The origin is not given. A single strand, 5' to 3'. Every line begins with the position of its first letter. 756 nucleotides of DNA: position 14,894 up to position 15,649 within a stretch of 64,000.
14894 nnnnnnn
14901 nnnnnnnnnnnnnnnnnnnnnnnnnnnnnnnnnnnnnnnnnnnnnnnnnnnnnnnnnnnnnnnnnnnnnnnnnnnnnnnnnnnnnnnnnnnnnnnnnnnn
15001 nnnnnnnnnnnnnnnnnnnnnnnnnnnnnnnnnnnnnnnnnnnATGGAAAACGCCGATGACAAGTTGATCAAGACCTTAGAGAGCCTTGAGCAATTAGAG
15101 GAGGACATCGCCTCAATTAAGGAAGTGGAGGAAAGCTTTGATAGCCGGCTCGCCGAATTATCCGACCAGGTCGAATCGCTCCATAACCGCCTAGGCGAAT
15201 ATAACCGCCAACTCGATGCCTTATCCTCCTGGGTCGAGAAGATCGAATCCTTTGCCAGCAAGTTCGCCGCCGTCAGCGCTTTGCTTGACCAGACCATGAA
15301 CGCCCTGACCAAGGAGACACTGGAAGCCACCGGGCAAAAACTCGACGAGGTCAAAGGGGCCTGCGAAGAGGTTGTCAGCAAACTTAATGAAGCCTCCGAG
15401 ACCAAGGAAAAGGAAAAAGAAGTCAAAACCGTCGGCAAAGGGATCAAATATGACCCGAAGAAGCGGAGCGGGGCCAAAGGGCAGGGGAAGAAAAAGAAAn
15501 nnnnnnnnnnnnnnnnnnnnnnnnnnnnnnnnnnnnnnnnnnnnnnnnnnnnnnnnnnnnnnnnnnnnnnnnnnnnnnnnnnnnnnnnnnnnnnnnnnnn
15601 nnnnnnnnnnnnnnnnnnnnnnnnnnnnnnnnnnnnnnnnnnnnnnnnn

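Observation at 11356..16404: Tightly coupled three-gene operon: a large UvrD-like helicase with a novel N-terminal extension, a coiled-coil protein, and a Vsr::Nudix fusion. Candidate uncharacterized DNA-repair or defense module.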

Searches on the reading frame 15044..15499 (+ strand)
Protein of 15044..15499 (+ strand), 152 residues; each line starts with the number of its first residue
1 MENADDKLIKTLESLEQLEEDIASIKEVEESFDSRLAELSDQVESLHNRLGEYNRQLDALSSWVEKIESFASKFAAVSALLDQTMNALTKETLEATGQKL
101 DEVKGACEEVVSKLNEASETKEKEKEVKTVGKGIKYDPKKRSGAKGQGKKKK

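Call 3: search_protein_families(library=pfam, proteins=[window:15044-15499:+], max_evalue=0.1)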
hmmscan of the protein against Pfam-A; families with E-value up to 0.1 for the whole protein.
window:15044-15499:+ (152 aa): 62 families (the best 25 are shown)
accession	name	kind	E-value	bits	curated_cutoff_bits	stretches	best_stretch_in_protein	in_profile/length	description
PF06419.17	COG6_N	-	2.8e-05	24.6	27.4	1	11-74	38-101/114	Conserved oligomeric complex COG6, N-terminal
PF15397.11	DUF4618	-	7.8e-05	22.7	34.9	1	11-132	56-172/258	Domain of unknown function (DUF4618)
PF05531.17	NPV_P10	-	0.00012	22.9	29.8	1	21-70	12-64/75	Nucleopolyhedrovirus P10 protein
PF00261.25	Tropomyosin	-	0.00017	21.5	38.6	1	6-89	153-240/242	Tropomyosin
PF12731.12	Mating_N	-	0.00026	21.4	21.4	1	65-125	34-91/95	Mating-type protein beta 1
PF07321.17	YscO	-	0.00041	20.8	28.8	1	12-76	65-129/149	Type III secretion protein YscO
PF10037.15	MRP-S27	-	0.00045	19.7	25.9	1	7-129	265-389/393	Mitochondrial 28S ribosomal protein S27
PF04513.17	Baculo_PEP_C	-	0.00051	20.5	38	1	10-100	41-131/140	Baculovirus polyhedron envelope protein, PEP, C terminus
PF04803.17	Cor1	-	0.00057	20.6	32.1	1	23-123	16-113/132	Cor1/Xlr/Xmr conserved region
PF06103.16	DUF948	-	0.00066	20.3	37.2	0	9-74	18-84/89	Bacterial protein of unknown function (DUF948)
PF10046.14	BLOC1_2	-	0.00099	19.9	33.4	1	36-83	46-93/96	Biogenesis of lysosome-related organelles complex-1 subunit 2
PF06008.19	Laminin_I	-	0.0018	18.5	34.6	1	26-119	158-243/259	Laminin Domain I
PF14357.11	DUF4404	-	0.0019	19.2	27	1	13-89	3-79/83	Domain of unknown function (DUF4404)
PF11083.13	Relaxase_C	-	0.0019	18.8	30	1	8-122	6-124/125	C-terminal helical hairpin domain from relaxase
PF07889.17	DUF1664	-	0.0024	18.4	34.6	1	16-88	48-120/124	Protein of unknown function (DUF1664)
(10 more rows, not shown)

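Call 4: search_protein_families(library=padloc, proteins=[window:15044-15499:+], max_evalue=0.1)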
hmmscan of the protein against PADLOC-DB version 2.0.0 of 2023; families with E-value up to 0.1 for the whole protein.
window:15044-15499:+ (152 aa): 54 families (the best 25 are shown)
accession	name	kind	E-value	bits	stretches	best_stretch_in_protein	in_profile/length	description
PDLC00006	DruC1|DruC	-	5.9e-06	23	1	7-127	161-312/626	Unknown function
PDLC03859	LmuB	-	6.1e-06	23.7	1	7-128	347-473/611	-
PDLC03865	LmuB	-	0.00014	18.1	1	9-129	377-498/1007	-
PDLC00518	JetC1|JetC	-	0.00023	17.2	1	7-125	690-805/1112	DUF3584 domain; MukB-like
PDLC00604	ZorA1|ZorA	-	0.00027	17.5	1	5-124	326-422/639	MotA/ExbB/TolQ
PDLC00252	LmuB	-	0.00043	17.2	1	5-115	187-299/554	AAA ATPase domain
PDLC03868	LmuB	-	0.00047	16.6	1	13-125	225-338/1035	-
PDLC00550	JetC2|JetC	-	0.00049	15.9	1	5-126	333-957/1355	DUF3584 domain; MukB-like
PDLC00507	JetC1|JetC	-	0.00053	16.4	1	6-125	689-809/1215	DUF3584 domain; MukB-like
PDLC00512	JetC1|JetC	-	0.00063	15.9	1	7-126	697-810/1123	DUF3584 domain; MukB-like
PDLC00519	JetC1|JetC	-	0.00074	15.8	1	12-127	334-789/1097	DUF3584 domain; MukB-like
PDLC00599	ZorA1|ZorA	-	0.00081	16.2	1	11-119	455-565/631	MotA/ExbB/TolQ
PDLC00517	JetC1|JetC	-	0.00087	15.7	1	5-126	704-823/1119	DUF3584 domain; MukB-like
PDLC00551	JetC2|JetC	-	0.00087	15.2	1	13-123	346-953/1365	DUF3584 domain; MukB-like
PDLC02668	DndD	-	0.00092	16.3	1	15-142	239-363/659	DndD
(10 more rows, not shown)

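Call 5: search_protein_families(library=ncbifam, proteins=[window:15044-15499:+], max_evalue=0.1)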
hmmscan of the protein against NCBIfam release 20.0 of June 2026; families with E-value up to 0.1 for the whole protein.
window:15044-15499:+ (152 aa): 51 families (the best 25 are shown)
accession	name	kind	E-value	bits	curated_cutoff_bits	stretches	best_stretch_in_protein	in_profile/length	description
NF047515.1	SpiroCoCo_C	equivalog_domain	1.1e-07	31.4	125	1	5-132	144-276/313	SpiroCoCo family coiled-coil protein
TIGR00996.1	Mtu_fam_mce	paralog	7e-06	25.4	140.5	1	16-125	167-275/291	MCE family protein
NF003034.1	PRK03918.1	equivalog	2e-05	22.8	700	1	6-135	224-358/878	DNA double-strand break repair ATPase Rad50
TIGR02168.1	SMC_prok_B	equivalog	2.8e-05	22.1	567.35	1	3-126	327-456/1181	chromosome segregation protein SMC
NF043058.1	T4SS_LegC2C7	subfamily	4.2e-05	22.7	350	1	6-117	111-218/348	LegC2/C7 family Dot/Icm T4SS effector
NF045487.1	ASRP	equivalog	9.4e-05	21.2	300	1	6-130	341-458/593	archaea-specific SMC-related protein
TIGR02169.1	SMC_prok_A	equivalog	0.00025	18.9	729.4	1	4-127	708-831/1165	chromosome segregation protein SMC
NF047363.1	Zn_ribbon_CdsZ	equivalog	0.0003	20.3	275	1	4-125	14-139/251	zinc ribbon domain regulatory protein CdsZ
NF040788.1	S-lay_SlaB_Mtsph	equivalog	0.00033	19.7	700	1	6-76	307-382/416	S-layer protein SlaB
TIGR04527.1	mycoplas_twoTM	subfamily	0.00053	19.7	125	1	3-84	79-169/248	MG_279/MG_280 family protein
NF041034.1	Rad50_Sulf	equivalog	0.001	17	1000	1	7-130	171-292/872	DNA double-strand break repair ATPase Rad50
TIGR02231.1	TIGR02231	subfamily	0.0018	17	112.6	1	25-128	62-161/524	mucoidy inhibitor MuiA family protein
NF047516.1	LA_3659_fam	equivalog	0.0019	17.8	36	1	10-125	72-187/221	LA_3659 family protein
NF047514.1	SpiroCoCo_N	equivalog_domain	0.0019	17.8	75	1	10-125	72-187/221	SpiroCoCo family coiled-coil protein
NF045780.1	TrlF_fam_ATP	equivalog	0.0023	16.7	350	1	3-128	460-597/944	TrlF family AAA-like ATPase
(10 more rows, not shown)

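Call 77: search_protein_families(library=phrogs, proteins=[window:15044-15499:+], max_evalue=0.001)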
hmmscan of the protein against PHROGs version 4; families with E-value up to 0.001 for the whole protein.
window:15044-15499:+ (152 aa): 5 families
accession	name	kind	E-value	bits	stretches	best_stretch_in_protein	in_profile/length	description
phrog_1204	-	tail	0.00017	20.6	1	2-120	425-533/1483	tail protein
phrog_2990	-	unknown function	0.00025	22.3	0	9-56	50-97/133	-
phrog_1272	-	tail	0.00032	19.5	1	1-123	44-172/1606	tail length tape measure protein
phrog_167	-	tail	0.00061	18.6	1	3-134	128-265/1555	tail length tape measure protein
phrog_788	-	tail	0.00068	20.5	1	17-119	178-283/297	tail protein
